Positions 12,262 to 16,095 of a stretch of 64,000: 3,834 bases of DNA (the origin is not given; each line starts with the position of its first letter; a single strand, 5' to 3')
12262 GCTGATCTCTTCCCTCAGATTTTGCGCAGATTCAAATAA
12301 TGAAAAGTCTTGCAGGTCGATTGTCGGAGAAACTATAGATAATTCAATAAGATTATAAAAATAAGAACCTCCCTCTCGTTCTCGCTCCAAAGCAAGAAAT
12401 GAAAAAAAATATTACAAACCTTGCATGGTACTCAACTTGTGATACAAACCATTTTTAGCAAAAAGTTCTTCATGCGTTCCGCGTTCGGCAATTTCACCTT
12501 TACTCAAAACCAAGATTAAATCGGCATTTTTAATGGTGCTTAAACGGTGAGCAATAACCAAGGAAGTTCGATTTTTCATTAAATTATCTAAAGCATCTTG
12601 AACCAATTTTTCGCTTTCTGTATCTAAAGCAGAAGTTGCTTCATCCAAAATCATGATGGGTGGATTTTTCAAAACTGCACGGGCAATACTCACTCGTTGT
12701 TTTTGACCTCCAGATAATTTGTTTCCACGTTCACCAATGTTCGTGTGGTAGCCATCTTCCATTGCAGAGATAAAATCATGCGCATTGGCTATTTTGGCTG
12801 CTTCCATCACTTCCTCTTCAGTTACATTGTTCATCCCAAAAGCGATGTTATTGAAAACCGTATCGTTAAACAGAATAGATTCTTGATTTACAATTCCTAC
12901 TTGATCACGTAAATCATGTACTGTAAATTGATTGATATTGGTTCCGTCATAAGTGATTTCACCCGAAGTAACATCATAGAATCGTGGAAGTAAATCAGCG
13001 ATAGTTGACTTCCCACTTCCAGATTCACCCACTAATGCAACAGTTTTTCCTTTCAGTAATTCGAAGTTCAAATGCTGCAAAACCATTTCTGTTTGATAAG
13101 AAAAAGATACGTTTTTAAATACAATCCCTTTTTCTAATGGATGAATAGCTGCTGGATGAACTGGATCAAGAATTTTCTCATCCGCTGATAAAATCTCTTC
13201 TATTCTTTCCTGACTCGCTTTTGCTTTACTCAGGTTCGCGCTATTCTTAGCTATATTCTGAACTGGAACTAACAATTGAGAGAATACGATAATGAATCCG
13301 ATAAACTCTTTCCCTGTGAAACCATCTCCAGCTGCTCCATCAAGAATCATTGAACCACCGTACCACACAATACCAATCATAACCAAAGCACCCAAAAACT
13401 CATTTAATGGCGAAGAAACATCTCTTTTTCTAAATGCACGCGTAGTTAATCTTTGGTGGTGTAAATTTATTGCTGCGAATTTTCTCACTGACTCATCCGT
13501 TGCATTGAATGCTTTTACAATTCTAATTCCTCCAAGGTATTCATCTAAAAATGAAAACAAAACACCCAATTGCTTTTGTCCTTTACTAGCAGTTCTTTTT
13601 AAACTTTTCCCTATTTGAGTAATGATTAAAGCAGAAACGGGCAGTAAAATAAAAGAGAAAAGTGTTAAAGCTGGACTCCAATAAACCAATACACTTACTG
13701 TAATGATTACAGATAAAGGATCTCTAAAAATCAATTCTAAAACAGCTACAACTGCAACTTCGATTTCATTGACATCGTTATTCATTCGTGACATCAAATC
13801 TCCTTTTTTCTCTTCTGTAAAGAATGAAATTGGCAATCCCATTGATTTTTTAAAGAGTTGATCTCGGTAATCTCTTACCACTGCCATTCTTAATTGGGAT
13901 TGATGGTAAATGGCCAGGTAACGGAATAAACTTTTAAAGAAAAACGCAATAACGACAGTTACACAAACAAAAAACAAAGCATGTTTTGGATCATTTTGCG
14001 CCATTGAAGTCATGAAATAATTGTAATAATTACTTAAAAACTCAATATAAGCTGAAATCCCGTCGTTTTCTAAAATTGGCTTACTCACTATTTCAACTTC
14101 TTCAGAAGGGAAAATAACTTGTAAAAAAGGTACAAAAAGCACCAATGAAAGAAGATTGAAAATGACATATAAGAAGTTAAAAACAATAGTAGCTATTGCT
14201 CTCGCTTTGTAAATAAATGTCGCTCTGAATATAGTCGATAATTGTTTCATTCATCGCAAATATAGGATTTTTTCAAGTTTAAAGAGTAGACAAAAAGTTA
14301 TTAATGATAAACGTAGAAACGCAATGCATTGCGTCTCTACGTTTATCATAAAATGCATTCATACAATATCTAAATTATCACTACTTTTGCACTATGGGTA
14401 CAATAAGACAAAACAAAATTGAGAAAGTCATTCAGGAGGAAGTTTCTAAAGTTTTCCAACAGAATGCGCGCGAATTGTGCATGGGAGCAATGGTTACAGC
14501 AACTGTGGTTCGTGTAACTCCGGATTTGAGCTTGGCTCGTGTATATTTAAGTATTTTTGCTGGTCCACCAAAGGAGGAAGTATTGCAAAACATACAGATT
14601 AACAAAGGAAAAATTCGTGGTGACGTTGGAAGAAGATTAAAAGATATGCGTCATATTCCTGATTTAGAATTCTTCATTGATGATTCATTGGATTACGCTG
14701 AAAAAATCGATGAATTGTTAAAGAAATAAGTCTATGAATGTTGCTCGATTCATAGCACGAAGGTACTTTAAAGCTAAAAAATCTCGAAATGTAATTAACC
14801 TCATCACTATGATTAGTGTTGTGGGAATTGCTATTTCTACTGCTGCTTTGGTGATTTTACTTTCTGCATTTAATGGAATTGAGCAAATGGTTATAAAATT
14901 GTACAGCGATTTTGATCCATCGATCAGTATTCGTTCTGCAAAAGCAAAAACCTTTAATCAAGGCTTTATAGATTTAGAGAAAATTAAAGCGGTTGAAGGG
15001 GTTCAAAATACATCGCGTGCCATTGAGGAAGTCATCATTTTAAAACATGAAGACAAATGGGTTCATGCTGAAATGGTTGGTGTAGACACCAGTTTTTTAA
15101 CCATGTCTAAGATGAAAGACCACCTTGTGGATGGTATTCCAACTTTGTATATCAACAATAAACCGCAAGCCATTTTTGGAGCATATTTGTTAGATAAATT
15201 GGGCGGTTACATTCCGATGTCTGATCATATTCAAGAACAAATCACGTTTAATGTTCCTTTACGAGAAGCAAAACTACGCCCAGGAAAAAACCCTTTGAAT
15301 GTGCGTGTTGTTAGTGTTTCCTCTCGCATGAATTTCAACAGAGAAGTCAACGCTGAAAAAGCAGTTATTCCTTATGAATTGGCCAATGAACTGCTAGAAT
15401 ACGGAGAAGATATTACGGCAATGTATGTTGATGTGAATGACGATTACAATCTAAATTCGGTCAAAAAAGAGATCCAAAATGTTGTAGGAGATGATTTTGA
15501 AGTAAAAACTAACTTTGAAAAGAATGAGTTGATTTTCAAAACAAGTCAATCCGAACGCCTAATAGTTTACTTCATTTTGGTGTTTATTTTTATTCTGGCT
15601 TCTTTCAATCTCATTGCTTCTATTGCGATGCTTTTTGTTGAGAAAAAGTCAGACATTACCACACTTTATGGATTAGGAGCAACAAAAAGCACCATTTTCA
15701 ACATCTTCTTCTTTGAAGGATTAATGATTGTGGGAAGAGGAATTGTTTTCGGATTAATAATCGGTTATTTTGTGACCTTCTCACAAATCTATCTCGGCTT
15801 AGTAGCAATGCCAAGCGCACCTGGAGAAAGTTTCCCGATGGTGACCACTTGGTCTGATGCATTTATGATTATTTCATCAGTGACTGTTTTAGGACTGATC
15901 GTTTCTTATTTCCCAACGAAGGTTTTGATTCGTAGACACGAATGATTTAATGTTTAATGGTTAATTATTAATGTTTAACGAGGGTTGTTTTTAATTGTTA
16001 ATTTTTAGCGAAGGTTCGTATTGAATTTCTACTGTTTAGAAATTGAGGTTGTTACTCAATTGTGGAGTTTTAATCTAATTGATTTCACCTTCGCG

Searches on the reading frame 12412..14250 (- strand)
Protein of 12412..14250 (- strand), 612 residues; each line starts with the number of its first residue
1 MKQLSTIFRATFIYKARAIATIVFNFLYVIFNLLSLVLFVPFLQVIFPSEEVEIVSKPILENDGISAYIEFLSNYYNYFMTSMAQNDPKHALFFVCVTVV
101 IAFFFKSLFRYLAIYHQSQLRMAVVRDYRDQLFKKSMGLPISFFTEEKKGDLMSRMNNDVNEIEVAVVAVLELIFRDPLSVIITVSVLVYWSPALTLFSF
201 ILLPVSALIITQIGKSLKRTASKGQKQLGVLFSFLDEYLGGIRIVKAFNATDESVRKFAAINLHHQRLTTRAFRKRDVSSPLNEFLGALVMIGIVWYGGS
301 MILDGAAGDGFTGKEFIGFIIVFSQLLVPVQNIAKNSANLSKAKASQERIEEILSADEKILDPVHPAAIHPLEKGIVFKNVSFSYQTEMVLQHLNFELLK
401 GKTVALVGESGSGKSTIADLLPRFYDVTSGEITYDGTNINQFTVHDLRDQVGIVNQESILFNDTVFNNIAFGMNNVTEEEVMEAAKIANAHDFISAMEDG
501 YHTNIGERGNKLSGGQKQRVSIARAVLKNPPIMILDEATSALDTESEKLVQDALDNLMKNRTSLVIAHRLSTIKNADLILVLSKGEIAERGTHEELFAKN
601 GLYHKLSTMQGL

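Call 8: search_protein_families(library=pfam, proteins=[window:12412-14250:-], max_evalue=0.001)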
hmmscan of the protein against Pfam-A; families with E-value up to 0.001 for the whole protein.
window:12412-14250:- (612 aa): 4 families
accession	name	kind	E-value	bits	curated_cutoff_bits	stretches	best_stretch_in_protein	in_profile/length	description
PF00664.28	ABC_membrane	-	2.9e-38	132.6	28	1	73-326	19-270/274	ABC transporter transmembrane region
PF00005.33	ABC_tran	-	1.2e-33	117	25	1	391-540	1-137/137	ABC transporter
PF02463.25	SMC_N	-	8.9e-10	38.8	40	1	431-582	110-211/220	RecF/RecN/SMC N terminal domain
PF03193.22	RsgA_GTPase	-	9.1e-05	22.8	30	1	381-431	87-136/174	RsgA GTPase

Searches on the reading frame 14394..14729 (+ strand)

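Call 8: search_protein_families(library=pfam, proteins=[window:14394-14729:+], max_evalue=0.001)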
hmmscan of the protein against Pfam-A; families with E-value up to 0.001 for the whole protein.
window:14394-14729:+ (111 aa): 1 family
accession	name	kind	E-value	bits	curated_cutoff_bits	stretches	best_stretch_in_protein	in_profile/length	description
PF02033.23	RBFA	-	1.1e-28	100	34.7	1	5-109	1-105/105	Ribosome-binding factor A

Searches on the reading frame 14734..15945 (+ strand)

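Call 8: search_protein_families(library=pfam, proteins=[window:14734-15945:+], max_evalue=0.001)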
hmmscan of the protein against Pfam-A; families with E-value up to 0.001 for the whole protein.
window:14734-15945:+ (403 aa): 2 families
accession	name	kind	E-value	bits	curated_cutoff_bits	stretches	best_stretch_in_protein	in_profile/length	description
PF12704.14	MacB_PCD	-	7.6e-14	52.9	27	1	25-249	1-206/207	MacB-like periplasmic core domain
PF02687.27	FtsX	-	2.9e-10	40.7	25.5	1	280-400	2-117/120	FtsX-like permease C-terminal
